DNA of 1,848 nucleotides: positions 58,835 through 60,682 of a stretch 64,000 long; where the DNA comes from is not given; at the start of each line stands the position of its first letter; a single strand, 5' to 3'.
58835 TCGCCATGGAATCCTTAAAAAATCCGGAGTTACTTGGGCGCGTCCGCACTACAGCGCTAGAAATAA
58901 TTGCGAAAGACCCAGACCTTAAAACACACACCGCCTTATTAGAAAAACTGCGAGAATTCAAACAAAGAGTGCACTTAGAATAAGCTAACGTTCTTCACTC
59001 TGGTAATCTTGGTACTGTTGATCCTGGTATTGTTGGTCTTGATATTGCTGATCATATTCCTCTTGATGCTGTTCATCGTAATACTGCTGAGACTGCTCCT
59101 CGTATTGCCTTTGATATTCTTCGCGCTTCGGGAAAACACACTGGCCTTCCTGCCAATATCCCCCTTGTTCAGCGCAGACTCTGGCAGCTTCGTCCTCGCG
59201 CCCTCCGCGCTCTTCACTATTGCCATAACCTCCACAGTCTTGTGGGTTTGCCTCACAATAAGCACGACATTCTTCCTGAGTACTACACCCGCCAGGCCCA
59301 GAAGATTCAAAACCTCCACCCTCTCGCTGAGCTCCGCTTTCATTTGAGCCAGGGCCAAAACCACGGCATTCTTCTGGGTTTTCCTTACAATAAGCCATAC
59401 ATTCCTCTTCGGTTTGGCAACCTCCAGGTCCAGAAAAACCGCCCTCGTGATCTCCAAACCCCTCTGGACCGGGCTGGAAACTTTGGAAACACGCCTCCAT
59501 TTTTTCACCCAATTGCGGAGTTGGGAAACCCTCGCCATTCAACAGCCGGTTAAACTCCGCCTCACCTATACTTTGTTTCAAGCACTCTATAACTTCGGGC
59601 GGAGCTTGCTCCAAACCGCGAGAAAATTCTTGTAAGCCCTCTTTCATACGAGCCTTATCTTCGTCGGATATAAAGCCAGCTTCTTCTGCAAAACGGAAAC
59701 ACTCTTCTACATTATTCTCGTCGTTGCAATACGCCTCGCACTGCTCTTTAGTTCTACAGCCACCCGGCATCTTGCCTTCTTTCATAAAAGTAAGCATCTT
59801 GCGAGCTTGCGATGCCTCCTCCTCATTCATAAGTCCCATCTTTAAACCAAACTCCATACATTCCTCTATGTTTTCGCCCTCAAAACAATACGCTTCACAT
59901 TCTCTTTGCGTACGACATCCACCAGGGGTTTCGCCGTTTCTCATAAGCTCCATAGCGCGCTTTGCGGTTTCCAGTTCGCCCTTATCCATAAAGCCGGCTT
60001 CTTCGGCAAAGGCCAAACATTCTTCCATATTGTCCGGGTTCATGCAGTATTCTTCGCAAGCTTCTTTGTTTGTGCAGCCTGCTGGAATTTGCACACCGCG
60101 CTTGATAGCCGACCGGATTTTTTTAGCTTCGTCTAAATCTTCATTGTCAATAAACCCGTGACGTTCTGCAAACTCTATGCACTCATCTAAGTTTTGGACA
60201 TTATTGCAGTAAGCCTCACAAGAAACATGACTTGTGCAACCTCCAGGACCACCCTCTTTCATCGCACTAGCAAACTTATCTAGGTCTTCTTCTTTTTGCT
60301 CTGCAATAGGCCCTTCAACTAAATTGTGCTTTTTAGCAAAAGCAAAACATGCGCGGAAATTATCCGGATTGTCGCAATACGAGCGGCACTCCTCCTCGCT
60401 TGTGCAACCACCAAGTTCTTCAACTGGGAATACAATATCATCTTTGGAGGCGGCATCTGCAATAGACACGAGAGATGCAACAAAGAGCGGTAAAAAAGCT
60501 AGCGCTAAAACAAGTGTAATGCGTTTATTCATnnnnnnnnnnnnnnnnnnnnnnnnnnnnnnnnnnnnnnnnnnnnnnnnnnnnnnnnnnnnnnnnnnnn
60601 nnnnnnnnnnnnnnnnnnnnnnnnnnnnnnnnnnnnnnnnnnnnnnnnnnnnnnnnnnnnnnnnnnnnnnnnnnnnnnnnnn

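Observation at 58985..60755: Secreted protein made of seven 4-cysteine repeats with a Q/Y-rich tail, co-transcribed with a tiny membrane protein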

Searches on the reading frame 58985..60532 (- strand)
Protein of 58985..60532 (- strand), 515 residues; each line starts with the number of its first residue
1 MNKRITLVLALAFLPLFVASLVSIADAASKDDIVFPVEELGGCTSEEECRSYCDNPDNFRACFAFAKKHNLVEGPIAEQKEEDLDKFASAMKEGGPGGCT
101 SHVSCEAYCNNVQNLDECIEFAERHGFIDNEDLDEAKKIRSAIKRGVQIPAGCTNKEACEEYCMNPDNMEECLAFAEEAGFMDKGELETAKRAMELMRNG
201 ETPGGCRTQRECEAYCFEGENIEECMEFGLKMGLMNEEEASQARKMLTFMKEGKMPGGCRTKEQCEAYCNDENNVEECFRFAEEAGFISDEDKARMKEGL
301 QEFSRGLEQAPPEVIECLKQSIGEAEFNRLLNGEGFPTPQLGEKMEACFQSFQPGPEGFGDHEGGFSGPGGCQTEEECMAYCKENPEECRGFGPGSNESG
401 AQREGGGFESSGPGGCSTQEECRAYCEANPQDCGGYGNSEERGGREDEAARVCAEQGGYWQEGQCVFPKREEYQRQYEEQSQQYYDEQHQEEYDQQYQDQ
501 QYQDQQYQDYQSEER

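Call 3: search_protein_families(library=pfam, proteins=[window:58985-60532:-], max_evalue=10)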
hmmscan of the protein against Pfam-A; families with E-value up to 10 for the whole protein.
window:58985-60532:- (515 aa): 4 families
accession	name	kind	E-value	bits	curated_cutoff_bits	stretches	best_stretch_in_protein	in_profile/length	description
PF07862.16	Nif11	-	0.025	15.3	23.8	0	168-181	28-41/48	Nif11 domain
PF25052.1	AtDEF-like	-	0.18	12.6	25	2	9-64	11-67/79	Defensin-like family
PF03725.20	RNase_PH_C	-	0.3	11.5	20.8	0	160-179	48-67/67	3' exoribonuclease family, domain 2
PF01934.22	HepT-like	-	3.4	7.8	23.5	1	116-199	2-88/120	Ribonuclease HepT-like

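Call 4: search_protein_families(library=ncbifam, proteins=[window:58985-60532:-], max_evalue=10)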
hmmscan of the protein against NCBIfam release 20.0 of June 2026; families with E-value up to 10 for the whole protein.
window:58985-60532:- (515 aa): 1 family
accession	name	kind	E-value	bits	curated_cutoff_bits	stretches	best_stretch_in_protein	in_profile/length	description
NF011015.0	PRK14443.1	equivalog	0.3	11.6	131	0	79-100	50-71/93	acylphosphatase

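Call 6: find_homologous_proteins(query=window:58985-60532:-, max_evalue=0.001)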
Query window:58985-60532:- (515 aa): 1433 proteins with E <= 0.001 among 8000 candidates; the best 120 are listed.
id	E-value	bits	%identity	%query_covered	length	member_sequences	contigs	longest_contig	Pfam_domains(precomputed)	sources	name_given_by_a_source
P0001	0.0e+0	1177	100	100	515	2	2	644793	-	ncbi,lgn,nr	ncbi:MAG: hypothetical protein HYS87_01130 [Candidatus Colwellbacteria bacterium]|nr:hypothetical pr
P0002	6.3e-153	529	42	76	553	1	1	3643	-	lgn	-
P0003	2.3e-152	527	40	82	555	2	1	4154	-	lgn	-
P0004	5.9e-152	526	41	74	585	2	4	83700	-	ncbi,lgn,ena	ncbi:MAG: hypothetical protein AAB567_03600 [Patescibacteria group bacterium]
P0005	5.3e-150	519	35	82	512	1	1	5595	-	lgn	-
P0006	3.1e-147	510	38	83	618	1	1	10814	-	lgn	-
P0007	4.3e-146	506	38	76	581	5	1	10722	-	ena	-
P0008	1.1e-142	495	36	68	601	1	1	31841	-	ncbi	ncbi:MAG: hypothetical protein WAP55_02885 [Minisyncoccia bacterium]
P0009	2.1e-141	491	40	69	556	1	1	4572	-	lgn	-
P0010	2.4e-141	491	39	81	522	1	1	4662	-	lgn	-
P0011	4.8e-141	490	38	84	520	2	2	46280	-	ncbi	-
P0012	5.5e-138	480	36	77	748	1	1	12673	-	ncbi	-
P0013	5.6e-138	479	36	75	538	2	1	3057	PF25052.2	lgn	-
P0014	4.3e-137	477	39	76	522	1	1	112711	-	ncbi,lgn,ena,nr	ncbi:MAG: hypothetical protein G01um101430_221 [Parcubacteria group bacterium Gr01-1014_30]|nr:MAG: 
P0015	7.8e-137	476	38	67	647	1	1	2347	-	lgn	-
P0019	4.4e-134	467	32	96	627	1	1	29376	PF25052.2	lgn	-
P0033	2.5e-128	448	37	91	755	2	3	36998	-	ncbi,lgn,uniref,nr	ncbi:MAG: hypothetical protein HY474_01610 [Candidatus Sungbacteria bacterium]|uniref:Uncharacterize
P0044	7.1e-126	440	39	72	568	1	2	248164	-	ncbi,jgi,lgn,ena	-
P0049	8.1e-124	433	38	81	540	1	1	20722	PF25052.2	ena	-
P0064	8.9e-119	416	42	71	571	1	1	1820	PF25052.2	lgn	-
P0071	2.3e-117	411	35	82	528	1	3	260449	-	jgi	jgi:hypothetical protein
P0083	4.8e-115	404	37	85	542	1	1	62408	PF25052.2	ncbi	-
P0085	1.4e-114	402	35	69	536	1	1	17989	PF25052.2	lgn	-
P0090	4.2e-114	401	37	72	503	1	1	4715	PF25052.2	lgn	-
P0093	3.0e-113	398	42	78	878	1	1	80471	PF07953.21,PF13385.14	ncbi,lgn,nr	ncbi:MAG: LamG domain-containing protein [Candidatus Nealsonbacteria bacterium]|nr:LamG domain-conta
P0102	9.3e-112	393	37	78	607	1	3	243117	-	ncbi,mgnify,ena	ncbi:MAG: hypothetical protein AAB596_00305 [Patescibacteria group bacterium]|mgnify:CR=1 FL=1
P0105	7.7e-111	390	45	56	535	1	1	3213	PF25052.2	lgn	-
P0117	9.2e-110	386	42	54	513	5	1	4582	PF25052.2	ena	-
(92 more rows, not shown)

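Call 8: search_solved_structures(query=window:58985-60532:-, max_evalue=10, show_alignments=2)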
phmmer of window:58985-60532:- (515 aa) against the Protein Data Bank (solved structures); distinct sequences matched with E-value up to 10: 2.
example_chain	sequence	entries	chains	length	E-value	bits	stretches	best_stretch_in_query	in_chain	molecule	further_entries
5byo_A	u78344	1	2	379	0.0017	20.8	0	173-237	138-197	dTor_12x31L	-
4yxz_A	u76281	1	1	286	0.0099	18.3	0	172-237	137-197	dTor_9x31L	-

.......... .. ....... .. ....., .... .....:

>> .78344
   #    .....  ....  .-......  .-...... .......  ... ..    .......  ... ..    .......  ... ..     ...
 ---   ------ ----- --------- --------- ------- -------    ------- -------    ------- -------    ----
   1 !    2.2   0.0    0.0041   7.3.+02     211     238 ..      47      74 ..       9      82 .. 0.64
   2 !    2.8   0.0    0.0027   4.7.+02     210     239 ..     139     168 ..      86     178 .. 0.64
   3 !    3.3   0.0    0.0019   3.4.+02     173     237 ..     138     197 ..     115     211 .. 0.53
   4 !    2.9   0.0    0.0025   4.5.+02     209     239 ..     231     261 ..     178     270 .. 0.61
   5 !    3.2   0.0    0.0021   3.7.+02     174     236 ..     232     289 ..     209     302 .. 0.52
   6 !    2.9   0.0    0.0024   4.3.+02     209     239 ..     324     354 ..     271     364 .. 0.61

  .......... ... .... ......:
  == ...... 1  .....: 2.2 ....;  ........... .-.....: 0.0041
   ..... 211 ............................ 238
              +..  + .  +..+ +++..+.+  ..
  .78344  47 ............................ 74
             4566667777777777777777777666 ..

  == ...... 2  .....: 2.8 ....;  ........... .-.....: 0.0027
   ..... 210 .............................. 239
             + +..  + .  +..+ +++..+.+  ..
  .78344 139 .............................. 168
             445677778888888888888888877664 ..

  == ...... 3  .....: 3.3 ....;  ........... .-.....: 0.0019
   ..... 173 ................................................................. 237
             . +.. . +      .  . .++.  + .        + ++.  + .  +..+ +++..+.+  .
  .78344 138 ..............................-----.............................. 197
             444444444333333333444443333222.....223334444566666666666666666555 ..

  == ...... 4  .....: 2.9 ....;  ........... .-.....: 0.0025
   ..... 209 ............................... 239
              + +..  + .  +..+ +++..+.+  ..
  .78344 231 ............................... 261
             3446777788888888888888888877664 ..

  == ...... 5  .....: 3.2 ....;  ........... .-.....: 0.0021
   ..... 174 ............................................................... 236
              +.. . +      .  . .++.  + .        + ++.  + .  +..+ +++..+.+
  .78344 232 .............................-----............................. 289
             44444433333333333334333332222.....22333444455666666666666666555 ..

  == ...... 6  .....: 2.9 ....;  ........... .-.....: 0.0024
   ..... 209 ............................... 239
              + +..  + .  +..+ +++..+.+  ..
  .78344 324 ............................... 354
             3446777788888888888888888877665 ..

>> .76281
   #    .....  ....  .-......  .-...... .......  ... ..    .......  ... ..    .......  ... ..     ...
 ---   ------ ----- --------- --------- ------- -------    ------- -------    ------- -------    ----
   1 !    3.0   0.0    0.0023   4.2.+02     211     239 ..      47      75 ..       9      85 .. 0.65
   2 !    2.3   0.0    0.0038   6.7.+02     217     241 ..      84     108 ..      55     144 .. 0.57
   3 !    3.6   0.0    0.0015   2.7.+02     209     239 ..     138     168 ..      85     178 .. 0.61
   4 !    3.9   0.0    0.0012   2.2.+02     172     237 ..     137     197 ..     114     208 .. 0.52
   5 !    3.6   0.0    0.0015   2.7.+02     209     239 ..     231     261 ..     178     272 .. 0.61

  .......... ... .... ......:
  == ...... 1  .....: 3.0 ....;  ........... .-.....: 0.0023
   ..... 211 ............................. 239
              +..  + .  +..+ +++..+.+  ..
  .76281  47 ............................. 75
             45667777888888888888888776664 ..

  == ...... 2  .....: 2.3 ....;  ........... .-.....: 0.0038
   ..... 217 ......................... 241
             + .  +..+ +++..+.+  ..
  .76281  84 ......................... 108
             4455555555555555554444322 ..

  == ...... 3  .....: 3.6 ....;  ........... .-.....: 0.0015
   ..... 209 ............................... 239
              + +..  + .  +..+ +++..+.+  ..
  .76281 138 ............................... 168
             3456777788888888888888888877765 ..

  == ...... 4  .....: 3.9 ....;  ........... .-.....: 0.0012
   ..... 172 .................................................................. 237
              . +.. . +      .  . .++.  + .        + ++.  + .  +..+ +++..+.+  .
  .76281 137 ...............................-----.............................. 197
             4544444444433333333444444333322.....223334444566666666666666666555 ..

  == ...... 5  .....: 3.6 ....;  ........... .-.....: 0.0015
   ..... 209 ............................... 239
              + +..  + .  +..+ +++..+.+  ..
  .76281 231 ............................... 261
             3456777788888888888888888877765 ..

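Call 14: find_encoding_contigs(protein=P0014, flank=4000, max_places=2)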
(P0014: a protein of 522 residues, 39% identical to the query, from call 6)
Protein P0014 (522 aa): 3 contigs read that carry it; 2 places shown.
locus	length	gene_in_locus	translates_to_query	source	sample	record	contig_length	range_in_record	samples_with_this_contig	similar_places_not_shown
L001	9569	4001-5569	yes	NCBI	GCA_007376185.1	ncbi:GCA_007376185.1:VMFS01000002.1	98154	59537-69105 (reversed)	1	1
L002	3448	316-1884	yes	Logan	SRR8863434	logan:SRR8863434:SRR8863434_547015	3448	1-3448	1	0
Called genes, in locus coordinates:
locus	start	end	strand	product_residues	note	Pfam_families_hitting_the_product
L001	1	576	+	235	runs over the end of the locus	PF00376:MerR, PF12728:HTH_17, PF13411:MerR_1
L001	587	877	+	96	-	PF14213:DUF4325 (weak)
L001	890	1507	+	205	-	PF12385:Peptidase_C70, PF13529:Peptidase_C39_2, PF03412:Peptidase_C39 (faint), PF11814:DUF3335 (faint)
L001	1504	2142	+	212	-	-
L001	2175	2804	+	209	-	PF01936:NYN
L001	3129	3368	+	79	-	-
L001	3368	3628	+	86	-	PF11373:DUF3175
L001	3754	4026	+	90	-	-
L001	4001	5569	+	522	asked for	-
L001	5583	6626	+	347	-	PF10648:Gmad2, PF00050:Kazal_1, PF07648:Kazal_2 (weak)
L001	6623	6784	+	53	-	-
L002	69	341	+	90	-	-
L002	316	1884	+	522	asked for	-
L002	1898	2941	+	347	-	PF10648:Gmad2, PF00050:Kazal_1, PF07648:Kazal_2 (weak)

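Call 15: find_encoding_contigs(protein=P0044, flank=4000, max_places=2)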
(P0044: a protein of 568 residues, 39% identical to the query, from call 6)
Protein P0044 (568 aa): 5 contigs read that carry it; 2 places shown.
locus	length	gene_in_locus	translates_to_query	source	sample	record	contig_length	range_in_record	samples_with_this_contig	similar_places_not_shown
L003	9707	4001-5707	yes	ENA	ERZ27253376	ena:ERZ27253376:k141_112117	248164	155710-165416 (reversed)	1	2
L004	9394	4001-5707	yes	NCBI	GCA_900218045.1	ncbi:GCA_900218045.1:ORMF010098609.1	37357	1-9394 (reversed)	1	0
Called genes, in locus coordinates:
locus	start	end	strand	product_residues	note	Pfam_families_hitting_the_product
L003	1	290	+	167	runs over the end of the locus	-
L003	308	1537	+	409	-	-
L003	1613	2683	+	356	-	PF10432:bact-PGI_C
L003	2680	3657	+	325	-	PF00389:2-Hacid_dh, PF02826:2-Hacid_dh_C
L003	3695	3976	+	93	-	-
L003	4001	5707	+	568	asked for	-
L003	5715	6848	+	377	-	PF18920:DUF5671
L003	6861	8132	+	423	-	-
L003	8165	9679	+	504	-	PF18915:DUF5667 (weak), PF00050:Kazal_1, PF07648:Kazal_2 (weak)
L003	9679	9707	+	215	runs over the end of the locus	PF00730:HhH-GPD, PF00633:HHH (weak)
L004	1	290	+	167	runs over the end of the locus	-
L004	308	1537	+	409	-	-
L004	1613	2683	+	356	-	PF10432:bact-PGI_C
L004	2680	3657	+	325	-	PF00389:2-Hacid_dh, PF02826:2-Hacid_dh_C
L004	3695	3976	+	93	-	-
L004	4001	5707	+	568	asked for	-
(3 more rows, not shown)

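Call 16: find_encoding_contigs(protein=P0071, flank=4000, max_places=2)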
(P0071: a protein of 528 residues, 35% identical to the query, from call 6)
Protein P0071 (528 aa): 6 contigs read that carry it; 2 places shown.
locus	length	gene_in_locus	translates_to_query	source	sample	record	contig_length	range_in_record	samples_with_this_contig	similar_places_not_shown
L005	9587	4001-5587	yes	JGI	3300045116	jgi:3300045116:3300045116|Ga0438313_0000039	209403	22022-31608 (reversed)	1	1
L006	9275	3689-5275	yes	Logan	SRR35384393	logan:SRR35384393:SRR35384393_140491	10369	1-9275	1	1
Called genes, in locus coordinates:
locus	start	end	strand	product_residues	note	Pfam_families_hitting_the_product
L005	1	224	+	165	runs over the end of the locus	PF01025:GrpE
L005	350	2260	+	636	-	PF00012:HSP70, PF06723:MreB_Mbl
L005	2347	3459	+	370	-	PF00226:DnaJ, PF01556:DnaJ_C, PF00684:DnaJ_CXXCXGXG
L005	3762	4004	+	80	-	-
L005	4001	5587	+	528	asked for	-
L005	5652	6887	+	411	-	PF22694:CtpB_N-like, PF00595:PDZ, PF13180:PDZ_2 (faint), PF17820:PDZ_6, PF03572:Peptidase_S41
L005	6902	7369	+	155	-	PF01281:Ribosomal_L9_N, PF03948:Ribosomal_L9_C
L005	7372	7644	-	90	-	PF01016:Ribosomal_L27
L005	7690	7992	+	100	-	-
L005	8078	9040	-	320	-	PF13102:Phage_int_SAM_5 (weak), PF02899:Phage_int_SAM_1, PF00589:Phage_integrase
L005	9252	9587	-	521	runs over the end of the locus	PF00749:tRNA-synt_1c, PF19269:Anticodon_2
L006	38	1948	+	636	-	PF00012:HSP70, PF06723:MreB_Mbl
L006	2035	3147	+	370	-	PF00226:DnaJ, PF01556:DnaJ_C, PF00684:DnaJ_CXXCXGXG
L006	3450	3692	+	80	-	-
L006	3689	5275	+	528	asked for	-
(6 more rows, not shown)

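Call 18: predict_structure(alignment_id=A1)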
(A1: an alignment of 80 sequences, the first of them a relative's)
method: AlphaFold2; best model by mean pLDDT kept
length: 515 residues; sequences in the alignment: 80
mean_pLDDT: 83.2   pTM: 0.58
mean pLDDT of the five models: 83.2, 83.0, 81.3, 80.9, 80.7
residues with pLDDT >= 90: 274; 70-90: 159; 50-70: 24; < 50: 58
segments of 3 or more residues with pLDDT < 50: 1-27, 358-364, 394-410, 436-442
pLDDT, mean of each block of 10 residues (from residue 1): 37 39 42 93 95 93 92 81 90 94 90 95 92 92 95 88 92 95 92 94 91 91 95 93 91 91 92 92 92 93 94 97 95 90 94 67 60 87 89 49 38 75 85 58 69 89 83 86 86 82 76 63
secondary structure, 60 per line:
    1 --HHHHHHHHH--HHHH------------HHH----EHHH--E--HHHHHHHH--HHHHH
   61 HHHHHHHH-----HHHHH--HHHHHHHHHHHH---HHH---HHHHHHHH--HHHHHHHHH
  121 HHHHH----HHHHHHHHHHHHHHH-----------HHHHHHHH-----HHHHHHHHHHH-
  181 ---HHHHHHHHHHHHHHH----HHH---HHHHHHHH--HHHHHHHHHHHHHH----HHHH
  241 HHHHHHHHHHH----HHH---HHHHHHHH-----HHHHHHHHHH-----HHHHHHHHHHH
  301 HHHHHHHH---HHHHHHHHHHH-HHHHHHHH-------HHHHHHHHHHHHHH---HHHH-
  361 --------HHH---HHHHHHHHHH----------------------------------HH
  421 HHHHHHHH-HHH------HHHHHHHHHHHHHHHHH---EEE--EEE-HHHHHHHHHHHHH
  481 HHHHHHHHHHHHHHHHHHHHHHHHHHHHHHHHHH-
elements in order: H3-11 H14-17 H46-53 H56-68 H74-78 H81-92 H102-109 H112-125 H130-144 H156-163 H169-179 H184-198 H209-216 H219-232 H237-251 H262-269 H275-284 H290-308 H312-322 H324-331 H339-352 H356-359 H375-384 H419-428 H439-455 E459-461 E464-466 H468-514

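Call 23: fold_search(model_id=the predicted structure, library=pdb)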
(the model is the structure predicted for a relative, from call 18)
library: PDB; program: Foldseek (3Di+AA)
matches with E <= 10: 81; with E <= 0.001: 0
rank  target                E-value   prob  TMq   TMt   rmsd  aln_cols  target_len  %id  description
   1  6een_A                6.6e-01  0.14  0.14  0.18  17.6       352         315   14  Crystal structure of a designer Pentatrico Peptide RNA binding protein, bound to a complex RNA target and featuring an (released 2019-08-21)
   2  6een_C                7.2e-01  0.16  0.14  0.20  17.2       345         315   15  Crystal structure of a designer Pentatrico Peptide RNA binding protein, bound to a complex RNA target and featuring an (released 2019-08-21)
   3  6een_B                7.2e-01  0.15  0.14  0.19  17.5       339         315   16  Crystal structure of a designer Pentatrico Peptide RNA binding protein, bound to a complex RNA target and featuring an (released 2019-08-21)
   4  6d0y_C                1.0e+00  0.08  0.12  0.10  20.5       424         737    9  X-ray Crystal Structure of PGC-1beta C-terminus bound to the CBP80-CBP20 Cap Binding Complex (released 2018-04-25)
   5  9i05_Xl               1.1e+00  0.08  0.12  0.14  22.2       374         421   13  Cryo-EM structure of the large subunit of the mitochondrial ribosome from Toxoplasma gondii (released 2025-06-11)
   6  6een_D                1.3e+00  0.13  0.15  0.20  17.5       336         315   14  Crystal structure of a designer Pentatrico Peptide RNA binding protein, bound to a complex RNA target and featuring an (released 2019-08-21)
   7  2jkr_B                1.7e+00  0.06  0.12  0.11  19.1       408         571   10  AP2 CLATHRIN ADAPTOR CORE with Dileucine peptide RM(phosphoS)QIKRLLSE (released 2008-10-28)
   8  9n4j_A                1.7e+00  0.04  0.10  0.06  20.7       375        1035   11  Cryo-EM structure of rabbit TRPM3 in complex with CIM0216 at 18 degrees Celsius (released 2025-12-17)
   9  8hme_D                1.8e+00  0.06  0.12  0.08  22.1       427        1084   11  head module state 1 of Tetrahymena IFT-A (released 2023-06-14)
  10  9dgs_m                2.0e+00  0.05  0.09  0.07  21.5       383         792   11  Dynactin and dynein tail region of dynein-dynactin complex on microtubules (released 2025-09-10)
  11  5i9g_C                2.3e+00  0.10  0.16  0.19  19.8       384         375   11  Crystal structure of designed pentatricopeptide repeat protein dPPR-U8C2 in complex with its target RNA U8C2 (released 2016-04-27)
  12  8a22_AL               3.4e+00  0.06  0.13  0.15  19.6       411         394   11  Structure of the mitochondrial ribosome from Polytomella magna (released 2022-11-16)
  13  7wag                  3.4e+00  0.04  0.14  0.13  21.6       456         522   10  Crystal structure of MurJ squeezed form (released 2022-06-01)
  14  9b28_A                3.4e+00  0.03  0.10  0.07  20.4       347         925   11  Cryo-EM structure of the mouse TRPM3 alpha 2 channel in complex with primidone (released 2025-01-22)
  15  5oo6_D                3.5e+00  0.05  0.12  0.10  20.0       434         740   12  Complex of human nuclear cap-binding complex with ARS2 C-terminal peptide (released 2017-11-15)
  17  6ok3_B                4.0e+00  0.04  0.13  0.13  25.6       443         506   10  Crystal structure of Sel1 repeat protein from Oxalobacter formigenes (released 2020-04-15)
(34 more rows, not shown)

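Call 33: find_encoding_contigs(protein=P0102, flank=4000, max_places=1)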
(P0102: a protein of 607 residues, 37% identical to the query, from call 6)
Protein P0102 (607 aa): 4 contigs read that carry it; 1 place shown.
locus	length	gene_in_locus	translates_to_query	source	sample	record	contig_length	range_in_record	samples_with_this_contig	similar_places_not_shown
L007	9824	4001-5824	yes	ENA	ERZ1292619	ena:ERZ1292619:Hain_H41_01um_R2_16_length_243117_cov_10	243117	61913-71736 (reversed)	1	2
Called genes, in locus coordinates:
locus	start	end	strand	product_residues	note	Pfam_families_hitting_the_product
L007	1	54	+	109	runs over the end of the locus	PF00825:Ribonuclease_P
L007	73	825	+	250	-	PF02096:60KD_IMP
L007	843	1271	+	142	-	PF01424:R3H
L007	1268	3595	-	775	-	PF02739:5_3_exonuc_N, PF01367:5_3_exonuc, PF00476:DNA_pol_A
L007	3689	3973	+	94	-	-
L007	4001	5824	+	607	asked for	-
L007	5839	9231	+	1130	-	PF00041:fn3, PF18370:RGI_lyase (faint), PF13385:Laminin_G_3, PF00041:fn3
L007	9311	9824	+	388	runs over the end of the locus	PF01702:TGT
